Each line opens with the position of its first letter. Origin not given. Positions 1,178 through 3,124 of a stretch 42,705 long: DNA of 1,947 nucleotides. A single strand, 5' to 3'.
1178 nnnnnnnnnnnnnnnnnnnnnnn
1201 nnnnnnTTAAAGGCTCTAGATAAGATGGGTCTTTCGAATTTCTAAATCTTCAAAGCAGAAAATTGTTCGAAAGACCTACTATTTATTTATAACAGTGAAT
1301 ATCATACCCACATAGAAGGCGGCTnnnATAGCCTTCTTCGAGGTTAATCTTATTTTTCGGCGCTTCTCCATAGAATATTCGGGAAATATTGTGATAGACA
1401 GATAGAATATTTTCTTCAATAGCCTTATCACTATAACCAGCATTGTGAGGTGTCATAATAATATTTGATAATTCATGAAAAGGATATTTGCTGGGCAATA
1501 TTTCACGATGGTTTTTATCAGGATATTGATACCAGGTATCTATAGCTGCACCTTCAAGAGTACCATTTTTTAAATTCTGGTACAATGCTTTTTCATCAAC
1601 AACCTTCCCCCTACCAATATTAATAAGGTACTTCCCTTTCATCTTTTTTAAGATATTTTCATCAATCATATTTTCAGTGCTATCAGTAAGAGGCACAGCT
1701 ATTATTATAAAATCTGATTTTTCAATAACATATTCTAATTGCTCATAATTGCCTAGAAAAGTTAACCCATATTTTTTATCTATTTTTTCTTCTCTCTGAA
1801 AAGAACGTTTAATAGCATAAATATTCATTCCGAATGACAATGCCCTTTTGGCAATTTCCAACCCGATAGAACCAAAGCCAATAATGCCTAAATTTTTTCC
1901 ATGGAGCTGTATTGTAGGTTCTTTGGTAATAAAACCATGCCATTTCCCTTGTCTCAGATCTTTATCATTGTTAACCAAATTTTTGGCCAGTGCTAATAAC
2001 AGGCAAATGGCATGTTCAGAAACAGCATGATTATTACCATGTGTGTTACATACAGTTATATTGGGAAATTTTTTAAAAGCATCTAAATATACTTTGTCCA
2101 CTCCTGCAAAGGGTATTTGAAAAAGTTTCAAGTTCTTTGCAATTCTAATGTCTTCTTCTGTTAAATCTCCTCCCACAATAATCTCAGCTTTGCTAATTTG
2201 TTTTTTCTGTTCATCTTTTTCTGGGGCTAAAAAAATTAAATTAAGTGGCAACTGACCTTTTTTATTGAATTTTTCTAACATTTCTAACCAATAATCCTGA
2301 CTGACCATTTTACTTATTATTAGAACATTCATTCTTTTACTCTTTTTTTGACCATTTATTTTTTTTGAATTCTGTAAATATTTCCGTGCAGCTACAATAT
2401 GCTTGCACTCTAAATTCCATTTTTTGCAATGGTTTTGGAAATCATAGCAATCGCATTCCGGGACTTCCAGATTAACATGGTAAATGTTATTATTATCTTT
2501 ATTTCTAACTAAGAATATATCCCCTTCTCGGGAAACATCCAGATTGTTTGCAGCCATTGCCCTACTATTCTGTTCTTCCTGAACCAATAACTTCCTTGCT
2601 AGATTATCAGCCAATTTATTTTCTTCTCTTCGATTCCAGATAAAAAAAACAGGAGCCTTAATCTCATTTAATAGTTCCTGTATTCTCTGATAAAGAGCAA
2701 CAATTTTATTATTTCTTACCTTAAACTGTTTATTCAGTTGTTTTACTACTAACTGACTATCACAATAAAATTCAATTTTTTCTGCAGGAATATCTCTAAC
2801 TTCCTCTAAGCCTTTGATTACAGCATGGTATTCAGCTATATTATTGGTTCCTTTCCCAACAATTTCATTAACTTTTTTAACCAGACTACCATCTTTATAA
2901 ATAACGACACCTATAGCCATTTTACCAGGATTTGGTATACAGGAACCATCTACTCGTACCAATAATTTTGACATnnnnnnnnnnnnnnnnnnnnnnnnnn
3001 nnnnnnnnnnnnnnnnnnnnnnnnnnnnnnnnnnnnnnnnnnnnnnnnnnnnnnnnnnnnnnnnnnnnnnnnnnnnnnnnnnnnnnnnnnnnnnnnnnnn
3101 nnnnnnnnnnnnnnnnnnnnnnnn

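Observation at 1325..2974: Single ORF fusing an RNase H-like nuclease, a SWIM zinc finger and a D-2-hydroxyacid dehydrogenase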

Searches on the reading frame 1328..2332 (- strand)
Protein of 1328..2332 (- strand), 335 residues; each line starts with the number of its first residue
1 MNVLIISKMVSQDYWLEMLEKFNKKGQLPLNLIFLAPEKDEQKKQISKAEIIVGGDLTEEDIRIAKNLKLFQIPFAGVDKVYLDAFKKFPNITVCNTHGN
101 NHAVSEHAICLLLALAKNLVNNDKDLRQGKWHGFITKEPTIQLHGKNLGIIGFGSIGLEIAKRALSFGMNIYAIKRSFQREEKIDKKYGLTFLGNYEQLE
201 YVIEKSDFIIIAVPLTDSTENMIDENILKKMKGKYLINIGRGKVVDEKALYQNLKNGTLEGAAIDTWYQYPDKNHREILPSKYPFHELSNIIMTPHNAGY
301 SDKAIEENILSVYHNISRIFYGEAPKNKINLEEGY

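Call 26: search_solved_structures(query=window:1328-2332:-, max_evalue=1e-20, show_alignments=3)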
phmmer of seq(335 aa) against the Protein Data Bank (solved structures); distinct sequences matched with E-value up to 1e-20: 82 (the best 60 are shown).
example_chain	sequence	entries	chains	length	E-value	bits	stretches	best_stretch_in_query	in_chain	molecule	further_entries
2d0i_A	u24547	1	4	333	1.1e-40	142.9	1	33-332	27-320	dehydrogenase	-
5aov_A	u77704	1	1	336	5.8e-37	130.8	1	59-332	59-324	GLYOXYLATE REDUCTASE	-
1wwk_A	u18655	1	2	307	3.4e-33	118.4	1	37-318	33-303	phosphoglycerate dehydrogenase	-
6bii_A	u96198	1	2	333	3.6e-33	118.3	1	62-332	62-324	Glyoxylate reductase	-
2dbq_A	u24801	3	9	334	1.9e-32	116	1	60-332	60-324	Glyoxylate reductase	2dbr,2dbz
9m0t_A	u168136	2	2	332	3.8e-31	111.7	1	54-328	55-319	Probable 2-ketogluconate reductase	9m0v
9jnr_A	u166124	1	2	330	8e-30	107.3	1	39-332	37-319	McyI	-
9jcn_A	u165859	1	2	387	9.4e-30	107.1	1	35-297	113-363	D-3-phosphoglycerate dehydrogenase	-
8wpo_A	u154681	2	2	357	1.4e-29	106.6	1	57-330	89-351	McyI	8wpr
9jnq_A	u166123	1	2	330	1.9e-29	106.1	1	44-332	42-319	McyI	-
8wph_A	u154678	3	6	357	2.6e-29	105.6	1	57-330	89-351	McyI-NAD | McyI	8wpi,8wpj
8wpq_A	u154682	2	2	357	2.6e-29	105.6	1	57-330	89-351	McyI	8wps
9jcm_A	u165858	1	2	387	3.4e-29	105.3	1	35-297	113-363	D-3-phosphoglycerate dehydrogenase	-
6ttb_A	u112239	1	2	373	1.1e-27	100.3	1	34-311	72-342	Formate dehydrogenase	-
7ya3_A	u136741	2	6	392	1.2e-27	100.2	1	42-301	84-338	Formate dehydrogenase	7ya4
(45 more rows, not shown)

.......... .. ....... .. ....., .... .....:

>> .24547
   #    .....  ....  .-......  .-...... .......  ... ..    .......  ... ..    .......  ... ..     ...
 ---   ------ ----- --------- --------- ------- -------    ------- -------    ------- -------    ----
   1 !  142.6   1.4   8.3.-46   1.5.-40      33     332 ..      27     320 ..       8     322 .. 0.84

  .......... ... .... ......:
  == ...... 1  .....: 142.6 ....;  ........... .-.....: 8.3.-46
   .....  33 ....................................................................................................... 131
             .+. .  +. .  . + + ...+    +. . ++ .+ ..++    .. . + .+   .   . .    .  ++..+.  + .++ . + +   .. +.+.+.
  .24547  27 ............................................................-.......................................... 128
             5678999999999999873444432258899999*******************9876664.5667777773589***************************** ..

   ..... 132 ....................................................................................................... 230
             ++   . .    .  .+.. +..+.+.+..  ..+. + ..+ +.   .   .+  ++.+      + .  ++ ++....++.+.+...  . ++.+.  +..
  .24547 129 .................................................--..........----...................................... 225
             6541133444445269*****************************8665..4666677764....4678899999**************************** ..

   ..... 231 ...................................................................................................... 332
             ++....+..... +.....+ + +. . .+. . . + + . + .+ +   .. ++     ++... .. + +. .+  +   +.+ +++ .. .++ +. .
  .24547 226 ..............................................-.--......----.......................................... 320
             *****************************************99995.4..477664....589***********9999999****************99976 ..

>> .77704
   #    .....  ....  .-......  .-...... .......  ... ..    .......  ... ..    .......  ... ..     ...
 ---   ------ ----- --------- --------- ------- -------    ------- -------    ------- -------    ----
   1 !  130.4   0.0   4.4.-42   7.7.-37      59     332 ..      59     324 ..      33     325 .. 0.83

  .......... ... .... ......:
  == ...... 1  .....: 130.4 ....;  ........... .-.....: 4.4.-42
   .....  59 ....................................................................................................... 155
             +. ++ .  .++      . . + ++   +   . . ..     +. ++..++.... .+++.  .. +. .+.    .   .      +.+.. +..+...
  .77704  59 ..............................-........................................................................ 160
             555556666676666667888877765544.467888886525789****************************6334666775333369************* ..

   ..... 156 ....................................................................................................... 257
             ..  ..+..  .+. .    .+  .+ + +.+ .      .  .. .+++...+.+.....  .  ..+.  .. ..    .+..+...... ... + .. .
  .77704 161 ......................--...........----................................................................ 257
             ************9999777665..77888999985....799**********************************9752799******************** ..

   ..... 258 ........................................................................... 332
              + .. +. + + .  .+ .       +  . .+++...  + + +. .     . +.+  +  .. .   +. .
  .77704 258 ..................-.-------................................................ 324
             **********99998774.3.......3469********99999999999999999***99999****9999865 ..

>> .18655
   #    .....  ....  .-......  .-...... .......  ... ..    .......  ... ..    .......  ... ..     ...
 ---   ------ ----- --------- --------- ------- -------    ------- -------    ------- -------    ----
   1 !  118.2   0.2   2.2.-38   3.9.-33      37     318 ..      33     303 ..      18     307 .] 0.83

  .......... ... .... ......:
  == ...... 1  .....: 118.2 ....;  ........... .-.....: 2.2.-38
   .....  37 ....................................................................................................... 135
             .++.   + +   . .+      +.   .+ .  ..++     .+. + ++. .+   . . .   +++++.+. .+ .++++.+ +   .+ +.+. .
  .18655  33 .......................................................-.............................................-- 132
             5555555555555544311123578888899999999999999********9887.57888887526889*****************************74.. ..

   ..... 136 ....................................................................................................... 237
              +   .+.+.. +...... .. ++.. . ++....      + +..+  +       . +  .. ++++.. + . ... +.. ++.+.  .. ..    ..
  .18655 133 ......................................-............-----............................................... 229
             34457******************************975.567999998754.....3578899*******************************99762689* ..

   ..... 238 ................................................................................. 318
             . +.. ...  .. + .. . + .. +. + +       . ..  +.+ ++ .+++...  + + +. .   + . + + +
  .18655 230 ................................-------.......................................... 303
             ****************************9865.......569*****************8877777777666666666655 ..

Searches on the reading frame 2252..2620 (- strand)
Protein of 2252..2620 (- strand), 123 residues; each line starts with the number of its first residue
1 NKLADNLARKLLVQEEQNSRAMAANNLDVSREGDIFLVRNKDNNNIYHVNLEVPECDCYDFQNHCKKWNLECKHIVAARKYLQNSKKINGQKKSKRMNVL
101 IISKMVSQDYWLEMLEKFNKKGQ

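Call 6: search_protein_families(library=pfam, proteins=[window:2291-2620:-], max_evalue=10)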
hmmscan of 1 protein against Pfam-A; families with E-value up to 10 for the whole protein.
seq(110 aa): 1 family
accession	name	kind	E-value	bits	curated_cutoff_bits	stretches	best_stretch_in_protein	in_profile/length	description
PF04434.22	SWIM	-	0.079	13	19.6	1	47-78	1-33/38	SWIM zinc finger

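Call 39: find_homologous_proteins(query=window:2252-2620:-, max_evalue=10)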
Query seq(123 aa): 2 candidates shared short words with the query, none scored E <= 10.

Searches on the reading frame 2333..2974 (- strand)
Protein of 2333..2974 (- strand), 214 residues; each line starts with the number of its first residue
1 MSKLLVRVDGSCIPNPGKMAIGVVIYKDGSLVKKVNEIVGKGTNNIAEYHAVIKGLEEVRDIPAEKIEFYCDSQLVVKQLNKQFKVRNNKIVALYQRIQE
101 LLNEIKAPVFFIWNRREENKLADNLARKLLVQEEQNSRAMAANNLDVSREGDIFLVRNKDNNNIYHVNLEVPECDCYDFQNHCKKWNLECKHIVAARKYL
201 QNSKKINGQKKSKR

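Call 25: search_solved_structures(query=window:2333-2974:-, max_evalue=0.01, show_alignments=3)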
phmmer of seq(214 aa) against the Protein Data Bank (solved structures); distinct sequences matched with E-value up to 0.01: 22.
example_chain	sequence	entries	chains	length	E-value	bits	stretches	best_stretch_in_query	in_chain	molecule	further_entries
3hst_B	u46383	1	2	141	2.3e-16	63.3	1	3-135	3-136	Protein Rv2228c/MT2287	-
3aly_A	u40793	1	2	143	3.2e-15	59.6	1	8-128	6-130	Putative uncharacterized protein ST0753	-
2ehg_A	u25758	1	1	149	3.6e-15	59.4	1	8-128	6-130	ribonuclease HI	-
3u3g_D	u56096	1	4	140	4.7e-15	59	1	1-128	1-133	Ribonuclease H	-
4h8k_A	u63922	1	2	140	2.4e-14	56.7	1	1-128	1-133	Ribonuclease H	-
4e19_A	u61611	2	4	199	1.1e-11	48.1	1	8-106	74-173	ribonuclease H1 | Ribonuclease HI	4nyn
3h08_A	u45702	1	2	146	2.4e-05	27.3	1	4-84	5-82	Rnh (Ribonuclease H)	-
2g8h_A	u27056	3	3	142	0.00098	22.1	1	8-100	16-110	Ribonuclease H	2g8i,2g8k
6doh_A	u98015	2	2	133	0.001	22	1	8-100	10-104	Ribonuclease H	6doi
6do9_A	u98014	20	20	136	0.001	22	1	8-100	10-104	Ribonuclease H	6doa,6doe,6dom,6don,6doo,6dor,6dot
6doj_A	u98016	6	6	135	0.0011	21.9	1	8-100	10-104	Ribonuclease H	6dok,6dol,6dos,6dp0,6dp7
9yjl_A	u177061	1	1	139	0.0011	21.9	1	8-100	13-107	Ribonuclease H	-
1zbl_A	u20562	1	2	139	0.0012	21.8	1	8-100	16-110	ribonuclease H-related protein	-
6dmn_A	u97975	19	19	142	0.0012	21.8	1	8-100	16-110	Ribonuclease H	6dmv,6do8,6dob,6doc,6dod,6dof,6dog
6dpi_A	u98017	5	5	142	0.0012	21.8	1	8-100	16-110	Ribonuclease H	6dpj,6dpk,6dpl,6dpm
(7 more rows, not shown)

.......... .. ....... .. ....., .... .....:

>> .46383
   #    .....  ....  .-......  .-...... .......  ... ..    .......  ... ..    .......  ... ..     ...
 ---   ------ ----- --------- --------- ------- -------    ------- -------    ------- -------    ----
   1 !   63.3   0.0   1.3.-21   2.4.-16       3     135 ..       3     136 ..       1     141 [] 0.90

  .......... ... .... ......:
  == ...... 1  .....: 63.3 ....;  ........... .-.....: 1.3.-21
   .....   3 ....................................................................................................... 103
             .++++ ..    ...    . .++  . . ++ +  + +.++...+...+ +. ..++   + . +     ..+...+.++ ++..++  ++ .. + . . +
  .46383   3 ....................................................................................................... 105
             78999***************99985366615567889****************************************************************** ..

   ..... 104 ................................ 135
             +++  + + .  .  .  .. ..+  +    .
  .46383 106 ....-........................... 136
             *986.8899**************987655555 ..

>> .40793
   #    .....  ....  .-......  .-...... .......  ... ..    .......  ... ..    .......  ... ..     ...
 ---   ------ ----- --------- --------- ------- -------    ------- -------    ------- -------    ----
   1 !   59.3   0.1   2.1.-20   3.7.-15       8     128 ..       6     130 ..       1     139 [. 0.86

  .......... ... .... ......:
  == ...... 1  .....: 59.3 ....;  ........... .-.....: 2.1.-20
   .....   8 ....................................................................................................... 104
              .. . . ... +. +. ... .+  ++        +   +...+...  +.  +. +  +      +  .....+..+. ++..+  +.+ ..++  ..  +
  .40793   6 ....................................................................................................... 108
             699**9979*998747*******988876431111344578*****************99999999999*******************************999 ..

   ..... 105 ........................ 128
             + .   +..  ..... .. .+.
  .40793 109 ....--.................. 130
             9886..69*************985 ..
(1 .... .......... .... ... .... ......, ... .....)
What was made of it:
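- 2585..2974 (-): Residues 1-130: archaeal-type (Sto/Halo/LC11/Rv2228c-like) type-1 RNase H domain. DEDD = D9, E48, D72, D123. R116 occupies the place of E. coli His124. Nearest PDB sequences are 3hst (Rv2228c N-domain), 2ehg/3aly (Sto-RNase HI) and 3u3g (call 25).
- On Type-1 RNase H (RNase HI), archaeal-type subgroup: They align with the Rv2228c and Sto-RNase HI motifs (call 25).
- The nearest solved relatives are Sto-RNase HI and the Rv2228c N-domain (call 25).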

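Call 56: predict_structure(alignment_id=A3)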
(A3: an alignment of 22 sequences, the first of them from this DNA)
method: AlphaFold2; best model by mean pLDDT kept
length: 212 residues; sequences in the alignment: 22
mean_pLDDT: 83.9   pTM: 0.72
mean pLDDT of the five models: 83.9, 82.0, 74.3, 63.2, 61.4
residues with pLDDT >= 90: 97; 70-90: 85; 50-70: 23; < 50: 7
segments of 3 or more residues with pLDDT < 50: 181-183
pLDDT, mean of each block of 10 residues (from residue 1): 91 87 94 94 93 97 94 92 91 96 94 76 88 77 82 83 80 52 58 80 69 46
secondary structure, 60 per line:
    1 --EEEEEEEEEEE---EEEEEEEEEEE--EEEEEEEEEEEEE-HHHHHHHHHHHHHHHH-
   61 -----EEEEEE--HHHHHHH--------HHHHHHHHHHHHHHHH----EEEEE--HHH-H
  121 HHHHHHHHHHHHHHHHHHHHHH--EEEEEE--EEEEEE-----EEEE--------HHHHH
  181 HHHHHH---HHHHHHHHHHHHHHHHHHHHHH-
elements in order: E3-13 E17-27 E30-42 H44-59 E66-71 H74-80 H89-104 E109-113 H120-142 E145-150 E153-158 E164-167 H176-186 H190-211
